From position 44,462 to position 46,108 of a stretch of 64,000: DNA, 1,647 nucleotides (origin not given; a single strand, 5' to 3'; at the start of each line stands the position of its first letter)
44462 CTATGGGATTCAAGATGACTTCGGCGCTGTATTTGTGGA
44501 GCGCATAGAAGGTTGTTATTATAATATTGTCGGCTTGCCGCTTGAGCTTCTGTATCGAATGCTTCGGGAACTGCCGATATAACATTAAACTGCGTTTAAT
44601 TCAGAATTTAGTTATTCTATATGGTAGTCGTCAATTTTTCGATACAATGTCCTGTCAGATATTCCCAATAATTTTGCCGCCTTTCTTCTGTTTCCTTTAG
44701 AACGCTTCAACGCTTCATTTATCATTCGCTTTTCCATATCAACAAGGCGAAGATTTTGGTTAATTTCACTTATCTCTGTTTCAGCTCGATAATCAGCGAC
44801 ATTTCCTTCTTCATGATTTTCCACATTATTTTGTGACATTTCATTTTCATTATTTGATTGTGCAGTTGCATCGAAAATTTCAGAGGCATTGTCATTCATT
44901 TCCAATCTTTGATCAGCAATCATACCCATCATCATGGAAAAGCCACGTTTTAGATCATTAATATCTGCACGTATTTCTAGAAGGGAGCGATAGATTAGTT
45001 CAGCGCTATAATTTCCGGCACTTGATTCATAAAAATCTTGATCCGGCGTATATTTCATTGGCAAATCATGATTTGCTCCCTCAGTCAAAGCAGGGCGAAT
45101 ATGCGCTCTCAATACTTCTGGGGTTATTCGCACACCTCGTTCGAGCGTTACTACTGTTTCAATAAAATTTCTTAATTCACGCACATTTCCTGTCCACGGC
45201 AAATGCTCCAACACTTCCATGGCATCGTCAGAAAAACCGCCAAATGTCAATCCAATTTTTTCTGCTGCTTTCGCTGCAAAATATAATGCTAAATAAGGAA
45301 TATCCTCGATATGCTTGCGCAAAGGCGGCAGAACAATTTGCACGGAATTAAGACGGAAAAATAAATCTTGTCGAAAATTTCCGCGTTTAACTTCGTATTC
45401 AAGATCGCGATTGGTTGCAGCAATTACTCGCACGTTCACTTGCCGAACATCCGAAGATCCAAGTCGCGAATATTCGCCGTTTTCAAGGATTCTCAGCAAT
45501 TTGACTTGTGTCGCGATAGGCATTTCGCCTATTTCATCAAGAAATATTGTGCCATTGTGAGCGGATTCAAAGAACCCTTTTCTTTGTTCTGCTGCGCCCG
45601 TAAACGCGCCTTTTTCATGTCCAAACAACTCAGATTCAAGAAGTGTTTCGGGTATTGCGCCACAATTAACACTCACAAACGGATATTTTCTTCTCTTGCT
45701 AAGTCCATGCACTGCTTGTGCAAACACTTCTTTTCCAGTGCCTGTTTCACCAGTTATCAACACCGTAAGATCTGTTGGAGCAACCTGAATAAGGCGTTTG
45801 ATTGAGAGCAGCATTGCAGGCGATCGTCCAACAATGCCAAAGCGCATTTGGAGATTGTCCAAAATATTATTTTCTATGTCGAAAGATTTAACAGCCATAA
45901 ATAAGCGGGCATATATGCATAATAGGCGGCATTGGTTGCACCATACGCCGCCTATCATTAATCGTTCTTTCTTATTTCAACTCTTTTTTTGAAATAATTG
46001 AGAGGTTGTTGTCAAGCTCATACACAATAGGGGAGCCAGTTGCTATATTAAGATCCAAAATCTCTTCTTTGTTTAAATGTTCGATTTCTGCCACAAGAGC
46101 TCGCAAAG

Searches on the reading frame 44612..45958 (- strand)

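Call 13: search_protein_families(library=pfam, proteins=[window:44612-45958:-], max_evalue=0.001)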
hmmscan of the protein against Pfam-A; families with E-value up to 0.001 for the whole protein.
window:44612-45958:- (448 aa): 9 families
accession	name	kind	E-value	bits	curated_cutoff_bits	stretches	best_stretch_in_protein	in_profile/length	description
PF00158.32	Sigma54_activat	-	5.9e-72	241.3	20.2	1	42-208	1-167/168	Sigma-54 interaction domain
PF14532.12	Sigma54_activ_2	-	3e-21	76.5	25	1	43-213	1-138/138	Sigma-54 interaction domain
PF25601.1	AAA_lid_14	-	2.4e-19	69.4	27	1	214-293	1-80/87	AAA+ ATPase lid domain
PF02954.25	HTH_8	-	7.5e-15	54.8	22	1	406-445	3-42/42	Bacterial regulatory protein, Fis family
PF07728.20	AAA_5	-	1.6e-07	31.8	22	1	66-185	2-124/139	AAA domain (dynein-related subfamily)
PF00004.35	AAA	-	2.1e-06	28.7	21.2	1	66-196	1-124/131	ATPase family associated with various cellular activities (AAA)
PF07724.20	AAA_2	-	1.6e-05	25.5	27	1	65-192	5-133/166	AAA domain (Cdc48 subfamily)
PF01078.27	Mg_chelatase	-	0.00016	21.6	20.3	0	121-183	93-157/207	Magnesium chelatase, subunit ChlI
PF18024.7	HTH_50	-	0.00022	21.3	27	1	407-447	10-49/50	Helix-turn-helix domain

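Call 15: search_protein_families(library=ncbifam, proteins=[window:44612-45958:-], max_evalue=0.001)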
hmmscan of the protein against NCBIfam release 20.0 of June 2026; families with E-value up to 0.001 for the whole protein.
window:44612-45958:- (448 aa): 30 families (the best 25 are shown)
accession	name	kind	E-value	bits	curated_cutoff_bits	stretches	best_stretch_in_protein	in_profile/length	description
TIGR01817.1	nifA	equivalog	3.8e-101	339.4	528.85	1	36-285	192-440/534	nif-specific transcriptional activator NifA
NF041552.1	TF_PrdR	equivalog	5.3e-101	338.7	795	2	41-291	268-518/577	sigma-54 dependent transcriptional regulator PrdR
TIGR01818.1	ntrC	equivalog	1.8e-97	327.1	558.6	2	38-289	132-383/463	nitrogen regulation protein NR(I)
NF008469.0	PRK11361.1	equivalog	3.5e-96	322.7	714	2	41-294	144-397/461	acetoacetate metabolism transcriptional regulator AtoC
NF038308.1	RNA_repair_RtcR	equivalog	1.6e-93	314.4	650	1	39-290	179-439/530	RNA repair transcriptional activator RtcR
NF003451.0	PRK05022.1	equivalog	4.9e-93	312.6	476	1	38-272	188-422/512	nitric oxide reductase transcriptional regulator NorR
NF050807.1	TransRegFlbDCaul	equivalog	2.9e-91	306.6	750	2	42-285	120-363/454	sigma-54-dependent transcriptional regulator FlbD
TIGR02915.1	PEP_resp_reg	equivalog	5e-91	305.8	502.6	2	23-284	119-383/445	PEP-CTERM-box response regulator transcription factor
TIGR02974.1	phageshock_pspF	equivalog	8.5e-89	298.1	443.55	2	42-271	1-231/336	phage shock protein operon transcriptional activator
NF041946.1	LuxO_transreg_Vib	equivalog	5.9e-87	292.4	800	2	35-290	128-383/463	quorum-sensing sigma-54 dependent transcriptional regulator LuxO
TIGR02329.1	propionate_PrpR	equivalog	9.6e-85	285.2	499.2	2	41-292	213-471/526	propionate catabolism operon regulatory protein PrpR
NF007689.0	PRK10365.1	equivalog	5.9e-84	282.4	760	1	36-279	135-378/441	sigma-54-dependent response regulator transcription factor ZraR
NF011958.0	PRK15429.1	equivalog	9.8e-82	275.6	830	1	33-278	371-617/692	formate hydrogenlyase transcriptional activator FlhA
NF008176.1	PRK10923.1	equivalog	1.6e-81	274.3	620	2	41-306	139-400/469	nitrogen regulation protein NR(I)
NF011695.0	PRK15115.1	equivalog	1.3e-80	271.3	763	1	37-279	132-374/445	two-component system response regulator GlrR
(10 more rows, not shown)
